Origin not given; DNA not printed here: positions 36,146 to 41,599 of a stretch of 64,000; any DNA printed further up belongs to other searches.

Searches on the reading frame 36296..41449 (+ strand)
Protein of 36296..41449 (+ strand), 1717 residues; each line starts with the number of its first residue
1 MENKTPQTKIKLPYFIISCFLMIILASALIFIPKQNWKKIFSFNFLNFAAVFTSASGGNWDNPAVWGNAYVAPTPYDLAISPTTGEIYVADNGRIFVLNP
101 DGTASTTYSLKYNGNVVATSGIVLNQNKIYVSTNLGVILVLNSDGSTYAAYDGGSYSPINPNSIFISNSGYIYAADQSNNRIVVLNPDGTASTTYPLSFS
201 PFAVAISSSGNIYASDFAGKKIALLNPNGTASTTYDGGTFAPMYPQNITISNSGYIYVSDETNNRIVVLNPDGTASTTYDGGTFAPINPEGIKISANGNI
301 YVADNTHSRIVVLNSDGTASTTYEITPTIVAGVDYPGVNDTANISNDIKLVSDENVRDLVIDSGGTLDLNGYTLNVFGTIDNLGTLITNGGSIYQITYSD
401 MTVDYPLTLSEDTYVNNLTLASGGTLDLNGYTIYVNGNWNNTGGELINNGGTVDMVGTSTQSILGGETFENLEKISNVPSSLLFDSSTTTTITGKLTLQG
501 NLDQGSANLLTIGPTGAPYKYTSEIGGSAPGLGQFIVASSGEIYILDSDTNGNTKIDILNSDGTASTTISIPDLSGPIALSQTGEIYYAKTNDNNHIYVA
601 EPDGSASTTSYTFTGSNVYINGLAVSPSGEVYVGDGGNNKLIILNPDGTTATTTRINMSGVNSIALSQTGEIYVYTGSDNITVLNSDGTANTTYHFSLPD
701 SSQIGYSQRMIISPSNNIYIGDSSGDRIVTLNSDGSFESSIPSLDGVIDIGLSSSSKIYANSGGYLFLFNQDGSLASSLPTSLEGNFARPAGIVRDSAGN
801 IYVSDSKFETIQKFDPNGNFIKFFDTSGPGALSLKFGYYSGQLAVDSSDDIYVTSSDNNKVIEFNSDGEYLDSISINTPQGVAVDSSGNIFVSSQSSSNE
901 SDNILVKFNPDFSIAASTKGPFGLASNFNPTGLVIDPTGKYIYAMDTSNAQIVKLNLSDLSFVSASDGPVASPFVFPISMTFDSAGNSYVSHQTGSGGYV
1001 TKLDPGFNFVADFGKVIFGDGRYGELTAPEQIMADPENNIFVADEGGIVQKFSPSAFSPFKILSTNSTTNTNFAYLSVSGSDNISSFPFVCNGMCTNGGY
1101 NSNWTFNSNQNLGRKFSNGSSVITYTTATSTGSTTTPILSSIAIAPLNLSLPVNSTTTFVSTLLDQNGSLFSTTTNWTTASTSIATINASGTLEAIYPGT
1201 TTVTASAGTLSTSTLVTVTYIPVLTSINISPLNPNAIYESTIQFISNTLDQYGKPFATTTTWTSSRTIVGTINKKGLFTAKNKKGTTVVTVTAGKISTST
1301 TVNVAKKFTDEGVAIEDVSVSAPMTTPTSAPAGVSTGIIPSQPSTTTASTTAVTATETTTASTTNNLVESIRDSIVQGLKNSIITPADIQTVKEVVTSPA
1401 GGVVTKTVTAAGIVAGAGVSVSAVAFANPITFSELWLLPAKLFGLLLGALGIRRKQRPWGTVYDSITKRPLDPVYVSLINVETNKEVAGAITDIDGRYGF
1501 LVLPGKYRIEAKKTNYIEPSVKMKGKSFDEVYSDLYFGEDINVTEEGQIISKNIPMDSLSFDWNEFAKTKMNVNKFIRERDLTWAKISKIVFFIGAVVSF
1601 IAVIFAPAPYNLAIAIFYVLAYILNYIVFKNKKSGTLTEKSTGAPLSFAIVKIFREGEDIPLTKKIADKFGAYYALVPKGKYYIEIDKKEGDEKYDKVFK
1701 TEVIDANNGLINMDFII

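Call 28: search_protein_families(library=pfam, max_evalue=0.001, proteins=[window:36296-41449:+])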
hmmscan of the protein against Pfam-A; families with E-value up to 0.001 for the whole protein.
window:36296-41449:+ (1717 aa): 8 families
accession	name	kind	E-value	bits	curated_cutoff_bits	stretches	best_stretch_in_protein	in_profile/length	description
PF01436.27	NHL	-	1.5e-32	110.5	20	1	288-312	3-27/28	NHL repeat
PF08450.18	SGL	-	1.4e-19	71.1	26.3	2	796-961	8-167/246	SMP-30/Gluconolactonase/LRE-like region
PF13449.12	Phytase-like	-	2.8e-12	47.6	27.6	0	280-327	59-108/284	Esterase-like activity of phytase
PF25021.1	TEN_NHL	-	4.7e-08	32.8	27.1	0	287-321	142-174/357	Teneurin NHL domain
PF02368.24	Big_2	-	3.6e-06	27.3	22.8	1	1141-1215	4-76/79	Bacterial Ig-like domain (group 2)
PF06739.17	SBBP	-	5.4e-06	26.7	20.5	0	878-899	14-35/38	Beta-propeller repeat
PF22701.2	Mala_s_1-like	-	6.5e-05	23.2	27.5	0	795-892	95-184/195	Mal s 1 allergenic protein-like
PF17170.10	DUF5128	-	0.00027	20.7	22.9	0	794-898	49-154/321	6-bladed beta-propeller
